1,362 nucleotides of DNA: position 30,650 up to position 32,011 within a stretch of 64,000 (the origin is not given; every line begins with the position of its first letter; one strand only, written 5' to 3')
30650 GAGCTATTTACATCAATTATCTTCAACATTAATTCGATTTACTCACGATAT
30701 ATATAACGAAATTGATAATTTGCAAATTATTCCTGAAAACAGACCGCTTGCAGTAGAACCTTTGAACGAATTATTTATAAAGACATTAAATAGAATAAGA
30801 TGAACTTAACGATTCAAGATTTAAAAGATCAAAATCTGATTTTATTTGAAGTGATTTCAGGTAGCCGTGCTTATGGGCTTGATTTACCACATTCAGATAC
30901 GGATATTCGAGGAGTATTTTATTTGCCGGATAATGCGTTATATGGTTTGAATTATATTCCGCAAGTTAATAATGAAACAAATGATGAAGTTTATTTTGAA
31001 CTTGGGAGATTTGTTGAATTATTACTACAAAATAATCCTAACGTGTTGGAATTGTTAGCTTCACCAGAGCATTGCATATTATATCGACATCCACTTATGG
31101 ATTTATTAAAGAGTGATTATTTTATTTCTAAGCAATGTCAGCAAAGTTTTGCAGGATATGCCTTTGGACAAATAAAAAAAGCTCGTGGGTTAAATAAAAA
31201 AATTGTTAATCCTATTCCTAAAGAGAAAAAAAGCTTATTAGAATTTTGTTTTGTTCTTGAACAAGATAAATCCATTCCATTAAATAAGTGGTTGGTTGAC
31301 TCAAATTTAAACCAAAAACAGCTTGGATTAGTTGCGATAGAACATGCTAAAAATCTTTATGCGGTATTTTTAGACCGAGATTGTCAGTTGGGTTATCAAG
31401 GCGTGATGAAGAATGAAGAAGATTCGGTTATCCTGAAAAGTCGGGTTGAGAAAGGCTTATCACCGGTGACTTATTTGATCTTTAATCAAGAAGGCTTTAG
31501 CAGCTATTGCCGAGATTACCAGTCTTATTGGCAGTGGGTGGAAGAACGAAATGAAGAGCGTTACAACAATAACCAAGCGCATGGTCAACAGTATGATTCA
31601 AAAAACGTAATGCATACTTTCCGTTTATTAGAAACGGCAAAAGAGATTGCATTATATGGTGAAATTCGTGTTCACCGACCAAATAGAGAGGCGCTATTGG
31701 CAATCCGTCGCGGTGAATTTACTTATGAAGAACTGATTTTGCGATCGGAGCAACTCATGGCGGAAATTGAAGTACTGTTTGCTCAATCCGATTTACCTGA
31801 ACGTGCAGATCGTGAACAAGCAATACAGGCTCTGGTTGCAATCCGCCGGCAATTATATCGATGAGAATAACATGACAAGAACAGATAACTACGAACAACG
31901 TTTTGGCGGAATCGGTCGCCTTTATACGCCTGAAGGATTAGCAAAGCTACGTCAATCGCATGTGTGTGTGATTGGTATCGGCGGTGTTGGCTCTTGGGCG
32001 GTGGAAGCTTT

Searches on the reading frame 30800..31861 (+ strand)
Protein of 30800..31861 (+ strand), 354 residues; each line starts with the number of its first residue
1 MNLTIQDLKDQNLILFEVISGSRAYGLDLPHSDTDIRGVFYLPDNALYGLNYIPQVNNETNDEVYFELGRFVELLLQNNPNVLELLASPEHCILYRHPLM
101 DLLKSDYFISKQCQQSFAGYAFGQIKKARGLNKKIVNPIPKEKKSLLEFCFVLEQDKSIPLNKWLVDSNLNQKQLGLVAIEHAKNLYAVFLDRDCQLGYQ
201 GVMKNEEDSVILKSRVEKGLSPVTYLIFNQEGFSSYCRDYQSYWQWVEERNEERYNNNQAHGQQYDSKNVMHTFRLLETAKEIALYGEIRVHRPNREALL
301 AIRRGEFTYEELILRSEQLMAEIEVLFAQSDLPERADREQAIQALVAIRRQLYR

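Call 3: search_protein_families(library=pfam, proteins=[window:30800-31861:+], max_evalue=0.01)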
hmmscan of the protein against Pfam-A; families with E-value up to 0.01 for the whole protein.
window:30800-31861:+ (354 aa): 1 family
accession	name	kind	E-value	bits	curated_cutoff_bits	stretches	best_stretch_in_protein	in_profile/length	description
PF10127.15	RlaP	-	2.9e-23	83.3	23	1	13-127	19-139/249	RNA repair pathway DNA polymerase beta family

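Call 4: search_protein_families(library=padloc, proteins=[window:30800-31861:+], max_evalue=0.1)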
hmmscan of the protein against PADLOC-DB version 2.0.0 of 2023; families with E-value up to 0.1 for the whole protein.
window:30800-31861:+ (354 aa): 0 families

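Call 5: search_protein_families(library=ncbifam, proteins=[window:30800-31861:+], max_evalue=0.01)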
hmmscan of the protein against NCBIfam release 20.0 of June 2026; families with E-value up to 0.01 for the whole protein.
window:30800-31861:+ (354 aa): 0 families

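Call 10: search_solved_structures(query=window:30800-31861:+, max_evalue=1, show_alignments=2)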
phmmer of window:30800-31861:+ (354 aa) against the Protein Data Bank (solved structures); distinct sequences matched with E-value up to 1: 3.
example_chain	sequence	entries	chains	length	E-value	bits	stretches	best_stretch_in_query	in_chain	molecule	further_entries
9y1l_A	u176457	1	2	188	0.68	12.2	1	57-175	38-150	Putative restriction endonuclease domain-containing protein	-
1qqp_1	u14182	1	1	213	0.72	12.1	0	55-94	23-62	PROTEIN (GENOME POLYPROTEIN)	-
1bbt_1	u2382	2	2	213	0.8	12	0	55-94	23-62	FOOT-AND-MOUTH DISEASE VIRUS (SUBUNIT VP1) | FOOT AND MOUTH DISEASE VIRUS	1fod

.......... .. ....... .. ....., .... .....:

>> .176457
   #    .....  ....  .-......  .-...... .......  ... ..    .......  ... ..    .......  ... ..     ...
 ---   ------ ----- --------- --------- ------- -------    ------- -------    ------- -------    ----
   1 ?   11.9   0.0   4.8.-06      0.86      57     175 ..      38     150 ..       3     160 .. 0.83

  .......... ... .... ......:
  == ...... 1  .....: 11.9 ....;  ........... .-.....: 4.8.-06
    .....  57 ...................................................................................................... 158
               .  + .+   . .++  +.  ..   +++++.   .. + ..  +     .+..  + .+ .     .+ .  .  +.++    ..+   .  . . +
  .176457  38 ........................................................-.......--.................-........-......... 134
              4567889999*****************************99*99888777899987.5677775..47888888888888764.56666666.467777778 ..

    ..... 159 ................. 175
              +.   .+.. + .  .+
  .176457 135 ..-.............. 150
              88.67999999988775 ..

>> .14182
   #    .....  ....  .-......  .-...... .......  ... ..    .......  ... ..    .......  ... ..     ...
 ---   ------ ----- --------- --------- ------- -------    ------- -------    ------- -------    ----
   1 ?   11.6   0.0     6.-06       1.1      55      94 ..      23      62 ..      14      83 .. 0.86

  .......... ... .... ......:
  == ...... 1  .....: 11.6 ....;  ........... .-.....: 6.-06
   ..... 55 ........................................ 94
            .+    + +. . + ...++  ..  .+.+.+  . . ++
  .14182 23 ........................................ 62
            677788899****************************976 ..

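Call 11: find_homologous_proteins(query=window:30800-31861:+)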
Query window:30800-31861:+ (354 aa): 4589 proteins with E <= 0.001 among 8000 candidates; the best 120 are listed.
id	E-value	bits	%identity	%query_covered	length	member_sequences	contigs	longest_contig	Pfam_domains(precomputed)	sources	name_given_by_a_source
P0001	2.1e-232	788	99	100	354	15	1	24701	PF10127.16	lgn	-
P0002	7.7e-188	642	79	100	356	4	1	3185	PF10127.16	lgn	-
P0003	5.1e-180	616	77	99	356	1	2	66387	PF10127.16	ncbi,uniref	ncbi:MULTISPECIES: DNA polymerase beta superfamily protein [unclassified Mannheimia]|uniref:DNA poly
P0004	3.5e-179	613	76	99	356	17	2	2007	PF10127.16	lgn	-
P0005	1.3e-177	608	76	99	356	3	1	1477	PF10127.16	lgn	-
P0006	1.6e-177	608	76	99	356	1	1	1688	PF10127.16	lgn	-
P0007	2.7e-176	604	76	99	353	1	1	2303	PF10127.16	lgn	-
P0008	2.6e-175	601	75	99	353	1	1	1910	PF10127.16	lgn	-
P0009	4.8e-175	600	75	99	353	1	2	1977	PF10127.16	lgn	-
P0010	5.1e-165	567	70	100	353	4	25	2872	PF10127.16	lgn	-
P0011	8.6e-151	520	65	99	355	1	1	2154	PF10127.16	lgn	-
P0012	4.7e-147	508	64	99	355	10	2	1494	PF10127.16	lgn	-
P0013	1.3e-146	506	62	99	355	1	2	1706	PF10127.16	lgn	-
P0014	4.3e-144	498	62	99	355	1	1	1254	PF10127.16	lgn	-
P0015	1.6e-142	493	60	99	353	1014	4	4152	PF10127.16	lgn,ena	-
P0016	4.7e-142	491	60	100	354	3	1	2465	PF10127.16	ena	-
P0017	2.2e-141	489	60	100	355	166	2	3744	PF10127.16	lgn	-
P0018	4.3e-141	488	60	99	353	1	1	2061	PF10127.16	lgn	-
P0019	1.8e-140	486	62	100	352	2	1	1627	PF10127.16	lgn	-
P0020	2.2e-140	486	61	99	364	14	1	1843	PF10127.16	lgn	-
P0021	2.7e-140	485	60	99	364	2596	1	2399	PF10127.16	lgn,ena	-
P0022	1.1e-139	483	61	99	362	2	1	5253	PF10127.16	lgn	-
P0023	2.6e-139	482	59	99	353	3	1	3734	PF10127.16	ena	-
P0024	1.1e-138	480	60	99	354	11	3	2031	PF10127.16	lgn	-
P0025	2.2e-138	479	59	99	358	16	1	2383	PF10127.16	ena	-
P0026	1.6e-137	476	58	99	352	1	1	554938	PF10127.16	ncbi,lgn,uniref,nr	ncbi:putative nucleotidyltransferase [Flavobacterium aquaticum]|uniref:Putative nucleotidyltransfera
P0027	2.0e-137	476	58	99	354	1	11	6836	PF10127.16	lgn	-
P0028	2.3e-137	476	61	99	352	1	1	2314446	PF10127.16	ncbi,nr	ncbi:nucleotidyltransferase [Pasteurellaceae bacterium RH1A]|nr:nucleotidyltransferase [Pasteurellac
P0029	1.1e-136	474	60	100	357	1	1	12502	PF10127.16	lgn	-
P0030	1.3e-135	470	60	99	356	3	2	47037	PF10127.16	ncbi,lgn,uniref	ncbi:DNA polymerase beta superfamily protein [Neisseria sp.]|uniref:nucleotidyltransferase domain-co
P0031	7.2e-135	468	56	99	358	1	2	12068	PF10127.16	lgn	-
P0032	7.4e-135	468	58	99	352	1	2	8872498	PF10127.16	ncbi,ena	-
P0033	9.2e-135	467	58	99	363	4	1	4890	PF10127.16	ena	-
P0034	1.6e-134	466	59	100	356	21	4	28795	PF10127.16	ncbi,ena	-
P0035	1.7e-134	466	57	99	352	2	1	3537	PF10127.16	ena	-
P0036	2.3e-134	466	57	99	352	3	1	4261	PF10127.16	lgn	-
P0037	2.5e-134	466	59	99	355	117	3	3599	PF10127.16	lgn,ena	-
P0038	2.8e-134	466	57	99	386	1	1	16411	PF10127.16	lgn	-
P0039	3.3e-134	465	58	99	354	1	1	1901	PF10127.16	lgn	-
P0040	3.5e-134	465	59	99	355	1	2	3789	PF10127.16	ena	-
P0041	7.8e-134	464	56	99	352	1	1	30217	PF10127.16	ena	-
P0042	8.2e-134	464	59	99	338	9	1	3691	PF10127.16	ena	-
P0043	9.8e-134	464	57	99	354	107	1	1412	PF10127.16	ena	-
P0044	1.3e-133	463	57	99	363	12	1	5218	PF10127.16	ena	-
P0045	1.9e-133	463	59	99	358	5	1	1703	PF10127.16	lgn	-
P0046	2.7e-133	462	57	99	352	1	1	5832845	PF10127.16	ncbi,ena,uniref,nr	ncbi:nucleotidyltransferase domain-containing protein [Flavobacterium gelatinilyticum]|uniref:nucleo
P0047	5.7e-133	461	56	99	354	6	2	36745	PF10127.16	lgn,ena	-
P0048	9.1e-133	461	57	99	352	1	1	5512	PF10127.16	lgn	-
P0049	1.4e-132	460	57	99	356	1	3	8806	PF10127.16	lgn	-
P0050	1.5e-132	460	56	99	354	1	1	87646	PF10127.16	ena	-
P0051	1.5e-132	460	56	99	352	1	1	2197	PF10127.16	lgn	-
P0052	1.5e-132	460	57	99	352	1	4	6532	PF10127.16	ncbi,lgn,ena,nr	ncbi:MAG: nucleotidyltransferase [Flavobacteria bacterium RIFCSPLOWO2_12_FULL_31_7]|nr:MAG: nucleoti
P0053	2.4e-132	459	57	99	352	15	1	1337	PF10127.16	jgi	jgi:predicted nucleotidyltransferase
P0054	2.4e-132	459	58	99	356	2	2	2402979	PF10127.16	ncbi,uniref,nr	ncbi:DNA polymerase beta superfamily protein [Moraxella sp. ZY210820]|uniref:nucleotidyltransferase 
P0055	2.7e-132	459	58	99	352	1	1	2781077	PF10127.16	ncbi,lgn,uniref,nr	ncbi:nucleotidyltransferase domain-containing protein [Flavobacterium okayamense]|uniref:Nucleotidyl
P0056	3.2e-132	459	57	99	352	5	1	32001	PF10127.16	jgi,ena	jgi:predicted nucleotidyltransferase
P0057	3.4e-132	459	56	99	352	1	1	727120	PF10127.16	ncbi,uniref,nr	ncbi:nucleotidyltransferase domain-containing protein [Flavobacterium hungaricum]|uniref:Nucleotidyl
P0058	4.0e-132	459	57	99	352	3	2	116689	PF10127.16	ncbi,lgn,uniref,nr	ncbi:nucleotidyltransferase domain-containing protein [Flavobacterium hercynium]|uniref:Nucleotidylt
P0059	4.1e-132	459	58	100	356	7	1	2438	PF10127.16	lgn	-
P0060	4.1e-132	459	58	99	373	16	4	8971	PF10127.16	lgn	-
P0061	4.7e-132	458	57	99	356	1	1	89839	PF10127.16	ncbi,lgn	-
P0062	6.4e-132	458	55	99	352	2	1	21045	PF10127.16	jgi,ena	-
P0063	6.5e-132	458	57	99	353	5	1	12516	PF10127.16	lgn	-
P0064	6.7e-132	458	56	99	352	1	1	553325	PF10127.16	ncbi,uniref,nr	ncbi:nucleotidyltransferase [Flavobacterium cheongpyeongense]|uniref:Nucleotidyltransferase n=1 Tax=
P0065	7.4e-132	458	59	100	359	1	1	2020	PF10127.16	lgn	-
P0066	7.5e-132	458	56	99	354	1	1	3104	PF10127.16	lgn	-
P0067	8.1e-132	458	57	99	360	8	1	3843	PF10127.16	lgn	-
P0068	1.1e-131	457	57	99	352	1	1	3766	PF10127.16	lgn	-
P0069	1.2e-131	457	57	99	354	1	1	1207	PF10127.16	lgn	-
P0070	1.5e-131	457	59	99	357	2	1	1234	PF10127.16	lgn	-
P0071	1.5e-131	457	57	99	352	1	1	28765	PF10127.16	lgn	-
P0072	1.6e-131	457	55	99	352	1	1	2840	PF10127.16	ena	-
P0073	1.8e-131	456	56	99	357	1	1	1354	PF10127.16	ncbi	-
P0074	1.9e-131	456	56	99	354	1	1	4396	PF10127.16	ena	-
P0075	2.0e-131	456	57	99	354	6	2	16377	PF10127.16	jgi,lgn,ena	-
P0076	2.8e-131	456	58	99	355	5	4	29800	PF10127.16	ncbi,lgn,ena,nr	nr:nucleotidyltransferase domain-containing protein [uncultured Kingella sp.]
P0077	2.9e-131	456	56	99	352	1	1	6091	PF10127.16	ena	-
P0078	3.1e-131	456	56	99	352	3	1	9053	PF10127.16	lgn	-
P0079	3.1e-131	456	55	99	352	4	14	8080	PF10127.16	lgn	-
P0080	3.2e-131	456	55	99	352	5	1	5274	PF10127.16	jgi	jgi:hypothetical protein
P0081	3.5e-131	455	56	99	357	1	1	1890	PF10127.16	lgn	-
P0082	3.5e-131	455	55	99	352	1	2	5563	PF10127.16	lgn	-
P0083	3.7e-131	455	56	99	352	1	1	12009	PF10127.16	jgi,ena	-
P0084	3.9e-131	455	55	99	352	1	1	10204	PF10127.16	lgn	-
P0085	4.0e-131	455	55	99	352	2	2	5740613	PF10127.16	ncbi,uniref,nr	ncbi:nucleotidyltransferase domain-containing protein [Flavobacterium sp. Fl-318]|uniref:Nucleotidyl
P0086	4.1e-131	455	56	99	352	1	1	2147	PF10127.16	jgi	jgi:predicted nucleotidyltransferase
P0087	4.5e-131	455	56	99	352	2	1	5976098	PF10127.16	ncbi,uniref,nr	ncbi:nucleotidyltransferase domain-containing protein [Flavobacterium panacagri]|uniref:nucleotidylt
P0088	4.7e-131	455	56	99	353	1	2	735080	PF10127.16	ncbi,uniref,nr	ncbi:nucleotidyltransferase domain-containing protein [Flavobacterium branchiicola]|uniref:DNA polym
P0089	5.0e-131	455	55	99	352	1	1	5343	PF10127.16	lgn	-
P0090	5.2e-131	455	56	99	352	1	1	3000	PF10127.16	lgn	-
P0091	6.2e-131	455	56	99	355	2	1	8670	PF10127.16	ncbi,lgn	ncbi:MAG: nucleotidyltransferase domain-containing protein [Bacteroidota bacterium]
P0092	6.6e-131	455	57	99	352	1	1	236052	PF10127.16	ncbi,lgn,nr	nr:nucleotidyltransferase domain-containing protein [uncultured Flavobacterium sp.]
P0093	8.3e-131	454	56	99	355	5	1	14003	PF10127.16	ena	-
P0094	9.2e-131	454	54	99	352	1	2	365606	PF10127.16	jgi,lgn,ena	-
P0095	9.4e-131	454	57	99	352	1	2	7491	PF10127.16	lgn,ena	-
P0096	1.0e-130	454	56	99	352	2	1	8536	PF10127.16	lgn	-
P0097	1.1e-130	454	56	99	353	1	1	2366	PF10127.16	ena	-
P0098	1.1e-130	454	56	99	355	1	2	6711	PF10127.16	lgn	-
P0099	1.3e-130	454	55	99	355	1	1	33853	PF10127.16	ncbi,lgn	ncbi:MAG: nucleotidyltransferase domain-containing protein [Bacteroidota bacterium]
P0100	1.3e-130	454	56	99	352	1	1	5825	PF10127.16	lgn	-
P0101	1.4e-130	454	58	99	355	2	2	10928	PF10127.16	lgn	-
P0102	1.4e-130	453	58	99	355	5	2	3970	PF10127.16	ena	-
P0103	1.5e-130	453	57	99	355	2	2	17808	PF10127.16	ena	-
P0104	1.6e-130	453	55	99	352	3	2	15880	PF10127.16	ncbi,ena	-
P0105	1.6e-130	453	56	99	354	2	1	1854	PF10127.16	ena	-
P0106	1.7e-130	453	57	99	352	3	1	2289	PF10127.16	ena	-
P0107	1.8e-130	453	55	99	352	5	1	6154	PF10127.16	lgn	-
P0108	2.6e-130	453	55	99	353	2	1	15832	PF10127.16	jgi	-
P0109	2.7e-130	453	57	99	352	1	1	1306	PF10127.16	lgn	-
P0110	2.8e-130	452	55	99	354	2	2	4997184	PF10127.16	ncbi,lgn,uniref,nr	ncbi:nucleotidyltransferase [Chryseobacterium indologenes]|uniref:Nucleotidyltransferase n=1 Tax=Chr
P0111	2.8e-130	452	56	99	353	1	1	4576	PF10127.16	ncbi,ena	-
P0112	2.9e-130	452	58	99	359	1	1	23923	PF10127.16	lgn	-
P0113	3.2e-130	452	56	99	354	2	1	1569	PF10127.16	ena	-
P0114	3.3e-130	452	56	99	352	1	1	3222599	PF10127.16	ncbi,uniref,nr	ncbi:DNA polymerase beta superfamily protein [Flavobacterium sp. LM4]|uniref:nucleotidyltransferase 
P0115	3.4e-130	452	58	99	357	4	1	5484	PF10127.16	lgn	-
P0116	3.6e-130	452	56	99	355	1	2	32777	PF10127.16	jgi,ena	-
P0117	3.7e-130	452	56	99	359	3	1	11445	PF10127.16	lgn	-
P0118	4.3e-130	452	56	99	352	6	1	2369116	PF10127.16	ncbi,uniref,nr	ncbi:nucleotidyltransferase domain-containing protein [Flavobacterium hydrophilum]|uniref:Nucleotidy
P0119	4.6e-130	452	56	99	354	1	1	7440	PF10127.16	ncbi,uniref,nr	ncbi:nucleotidyltransferase domain-containing protein [Chryseobacterium sp. X308]|uniref:nucleotidyl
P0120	5.0e-130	452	56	99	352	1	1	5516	PF10127.16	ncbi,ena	-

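Call 19: find_encoding_contigs(protein=P0026, flank=8000, max_places=2)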
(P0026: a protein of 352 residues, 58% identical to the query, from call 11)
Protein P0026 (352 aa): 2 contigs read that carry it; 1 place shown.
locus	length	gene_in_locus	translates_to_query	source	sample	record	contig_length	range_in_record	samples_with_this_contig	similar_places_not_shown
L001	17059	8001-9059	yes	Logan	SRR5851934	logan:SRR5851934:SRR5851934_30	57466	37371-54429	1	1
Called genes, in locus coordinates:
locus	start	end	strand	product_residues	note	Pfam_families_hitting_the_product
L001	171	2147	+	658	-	PF00676:E1_dh, PF02779:Transket_pyr, PF02780:Transketolase_C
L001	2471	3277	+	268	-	PF00756:Esterase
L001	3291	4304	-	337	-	PF13280:WYL, PF25583:WCX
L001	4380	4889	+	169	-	PF03767:Acid_phosphat_B (faint), PF24694:LNS2_PITM1-3 (weak), PF25109:HAD_PNKP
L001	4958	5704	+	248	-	PF10127:RlaP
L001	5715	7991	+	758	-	PF00005:ABC_tran (faint), PF02463:SMC_N (faint), PF13166:AAA_13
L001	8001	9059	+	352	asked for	PF10127:RlaP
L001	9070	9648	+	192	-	PF13616:Rotamase_3 (weak)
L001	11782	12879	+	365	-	PF01145:Band_7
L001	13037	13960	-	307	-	PF00126:HTH_1, PF12849:PBP_like_2 (weak), PF03466:LysR_substrate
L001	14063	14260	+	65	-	-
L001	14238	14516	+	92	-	-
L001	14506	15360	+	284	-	PF20376:DUF6671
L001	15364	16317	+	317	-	PF01300:Sua5_yciO_yrdC, PF03481:Sua5_C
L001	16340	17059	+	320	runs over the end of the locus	PF05982:Sbt_1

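Call 20: find_encoding_contigs(protein=P0028, flank=8000, max_places=2)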
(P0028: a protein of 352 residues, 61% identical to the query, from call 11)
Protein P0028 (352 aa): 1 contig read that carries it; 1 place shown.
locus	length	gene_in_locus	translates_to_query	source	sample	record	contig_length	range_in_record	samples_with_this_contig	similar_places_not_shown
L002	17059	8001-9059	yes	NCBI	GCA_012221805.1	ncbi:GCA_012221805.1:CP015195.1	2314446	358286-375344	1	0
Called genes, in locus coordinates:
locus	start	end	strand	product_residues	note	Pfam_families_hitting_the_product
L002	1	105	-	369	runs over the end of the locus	PF03702:AnmK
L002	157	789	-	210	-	PF01346:FKBP_N, PF00254:FKBP_C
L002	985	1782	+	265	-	PF01177:Asp_Glu_race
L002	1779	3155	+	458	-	PF02254:TrkA_N, PF02558:ApbA (weak), PF03435:Sacchrp_dh_NADP (weak), PF03807:F420_oxidored (weak), PF02080:TrkA_C, PF01488:Shikimate_DH (weak), PF02254:TrkA_N, PF02080:TrkA_C, +12 more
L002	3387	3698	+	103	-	PF00829:Ribosomal_L21p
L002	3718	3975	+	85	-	PF01016:Ribosomal_L27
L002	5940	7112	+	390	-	PF01018:GTP1_OBG, PF01926:MMR_HSR1, PF02421:FeoB_N (weak)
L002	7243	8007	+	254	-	PF10127:RlaP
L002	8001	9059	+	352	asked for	PF10127:RlaP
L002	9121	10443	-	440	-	PF00493:MCM (faint), PF00004:AAA (weak), PF07728:AAA_5 (weak), PF13401:AAA_22 (faint), PF07724:AAA_2, PF00004:AAA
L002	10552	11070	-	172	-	PF00227:Proteasome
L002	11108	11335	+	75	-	-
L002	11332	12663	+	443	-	PF00919:UPF0004, PF04055:Radical_SAM, PF18693:TRAM_2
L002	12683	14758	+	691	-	PF18071:HMW1C_N, PF18254:HMw1_D2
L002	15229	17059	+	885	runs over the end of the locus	PF28598:PDH_E1_N, PF00456:Transketolase_N, PF17831:PDH_E1_M, PF22613:Transketolase_C_1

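Call 21: find_encoding_contigs(protein=P0054, flank=8000, max_places=2)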
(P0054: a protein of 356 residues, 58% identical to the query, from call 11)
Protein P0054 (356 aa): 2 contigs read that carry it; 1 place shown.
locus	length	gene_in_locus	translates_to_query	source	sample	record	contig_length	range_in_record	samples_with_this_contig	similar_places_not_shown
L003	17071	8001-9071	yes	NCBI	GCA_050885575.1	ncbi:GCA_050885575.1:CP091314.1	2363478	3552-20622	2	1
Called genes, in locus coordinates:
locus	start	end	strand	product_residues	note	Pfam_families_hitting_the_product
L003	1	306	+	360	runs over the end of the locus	PF02463:SMC_N, PF13166:AAA_13 (weak), PF13175:AAA_15, PF13476:AAA_23, PF13304:AAA_21 (faint)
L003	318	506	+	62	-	-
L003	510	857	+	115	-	-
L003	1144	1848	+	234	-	-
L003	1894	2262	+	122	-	-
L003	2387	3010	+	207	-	-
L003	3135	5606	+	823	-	PF02518:HATPase_c, PF00204:DNA_gyraseB, PF01751:Toprim, PF21249:GyrB_hook, PF18053:GyrB_insert, PF00986:DNA_gyraseB_C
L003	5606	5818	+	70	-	-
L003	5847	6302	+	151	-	PF13302:Acetyltransf_3 (weak), PF00583:Acetyltransf_1, PF13673:Acetyltransf_10, PF13508:Acetyltransf_7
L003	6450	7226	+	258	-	PF10127:RlaP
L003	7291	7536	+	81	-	-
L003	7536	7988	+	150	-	PF00583:Acetyltransf_1 (weak), PF13673:Acetyltransf_10, PF13508:Acetyltransf_7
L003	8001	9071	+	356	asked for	PF10127:RlaP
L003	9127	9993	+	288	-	PF09313:TehB-like, PF03848:TehB, PF05175:MTS (weak), PF08241:Methyltransf_11 (weak), PF08242:Methyltransf_12 (weak), PF13649:Methyltransf_25, PF13847:Methyltransf_31 (weak)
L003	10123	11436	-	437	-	PF00155:Aminotran_1_2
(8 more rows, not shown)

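Call 27: find_encoding_contigs(protein=P0110, flank=8000, max_places=2)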
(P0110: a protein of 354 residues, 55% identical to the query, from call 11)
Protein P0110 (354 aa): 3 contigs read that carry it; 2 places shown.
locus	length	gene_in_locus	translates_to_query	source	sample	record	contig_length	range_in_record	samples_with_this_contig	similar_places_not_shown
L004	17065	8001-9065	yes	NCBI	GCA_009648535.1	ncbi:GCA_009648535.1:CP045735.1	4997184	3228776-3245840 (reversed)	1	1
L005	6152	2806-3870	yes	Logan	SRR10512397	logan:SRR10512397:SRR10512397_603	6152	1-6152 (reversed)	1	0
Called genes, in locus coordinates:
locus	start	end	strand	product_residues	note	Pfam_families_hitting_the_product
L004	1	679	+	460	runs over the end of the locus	PF01139:RtcB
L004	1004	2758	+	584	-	-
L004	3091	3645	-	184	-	PF00300:His_Phos_1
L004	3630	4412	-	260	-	PF02654:CobS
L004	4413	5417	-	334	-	PF02277:DBI_PRT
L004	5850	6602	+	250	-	PF10127:RlaP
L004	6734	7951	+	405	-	PF13271:DUF4062 (faint)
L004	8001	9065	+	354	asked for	PF10127:RlaP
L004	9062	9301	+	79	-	-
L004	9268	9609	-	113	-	PF04993:TfoX_N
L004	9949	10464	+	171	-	PF11188:DUF2975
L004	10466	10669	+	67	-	PF13443:HTH_26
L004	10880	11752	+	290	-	PF02463:SMC_N (faint), PF13175:AAA_15 (faint), PF00005:ABC_tran, PF13304:AAA_21 (weak)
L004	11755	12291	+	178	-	PF13346:ABC2_membrane_5 (weak)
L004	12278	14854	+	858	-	PF01433:Peptidase_M1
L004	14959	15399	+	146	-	PF22381:Staph_reg_Sar_Rot (weak), PF12802:MarR_2, PF01047:MarR, PF13412:HTH_24 (weak)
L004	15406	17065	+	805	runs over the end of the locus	PF13620:CarboxypepD_reg (weak), PF17210:SdrD_B (weak), PF07715:Plug (faint), PF00593:TonB_dep_Rec_b-barrel, PF14905:OMP_b-brl_3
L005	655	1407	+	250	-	PF10127:RlaP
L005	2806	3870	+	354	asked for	PF10127:RlaP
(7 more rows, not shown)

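Call 28: find_encoding_contigs(protein=P0030, flank=8000, max_places=2)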
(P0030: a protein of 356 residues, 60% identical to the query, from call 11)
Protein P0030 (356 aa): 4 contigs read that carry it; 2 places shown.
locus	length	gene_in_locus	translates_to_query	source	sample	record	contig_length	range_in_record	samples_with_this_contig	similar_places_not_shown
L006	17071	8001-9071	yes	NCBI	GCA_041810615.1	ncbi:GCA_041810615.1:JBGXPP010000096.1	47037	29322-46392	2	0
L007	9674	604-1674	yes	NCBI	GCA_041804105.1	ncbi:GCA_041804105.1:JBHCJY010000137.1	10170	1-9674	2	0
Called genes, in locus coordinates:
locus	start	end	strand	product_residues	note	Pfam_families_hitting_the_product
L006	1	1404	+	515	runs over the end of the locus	PF12161:HsdM_N, PF02384:N6_Mtase, PF07669:Eco57I (weak)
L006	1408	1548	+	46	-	-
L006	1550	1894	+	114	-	PF02498:Bro-N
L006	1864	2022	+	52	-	-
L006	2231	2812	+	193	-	PF01420:Methylase_S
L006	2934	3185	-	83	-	-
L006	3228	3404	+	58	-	PF01420:Methylase_S (weak)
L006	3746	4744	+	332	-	PF13310:Virulence_RhuM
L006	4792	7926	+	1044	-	PF04313:HSDR_N, PF00270:DEAD, PF04851:ResIII, PF18766:SWI2_SNF2, PF22679:T1R_D3-like, PF12008:EcoR124_C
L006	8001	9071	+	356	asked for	PF10127:RlaP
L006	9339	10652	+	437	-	PF01078:Mg_chelatase (faint), PF05496:RuvB_N, PF13191:AAA_16 (faint), PF00004:AAA, PF07728:AAA_5 (weak), PF20720:nSTAND3 (weak), PF16193:AAA_assoc_2, PF12002:MgsA_C, +1 more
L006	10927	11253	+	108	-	PF14131:DUF4298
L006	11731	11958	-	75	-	-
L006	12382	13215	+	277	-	PF04072:LCM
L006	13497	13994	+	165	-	PF04306:DUF456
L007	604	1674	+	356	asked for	PF10127:RlaP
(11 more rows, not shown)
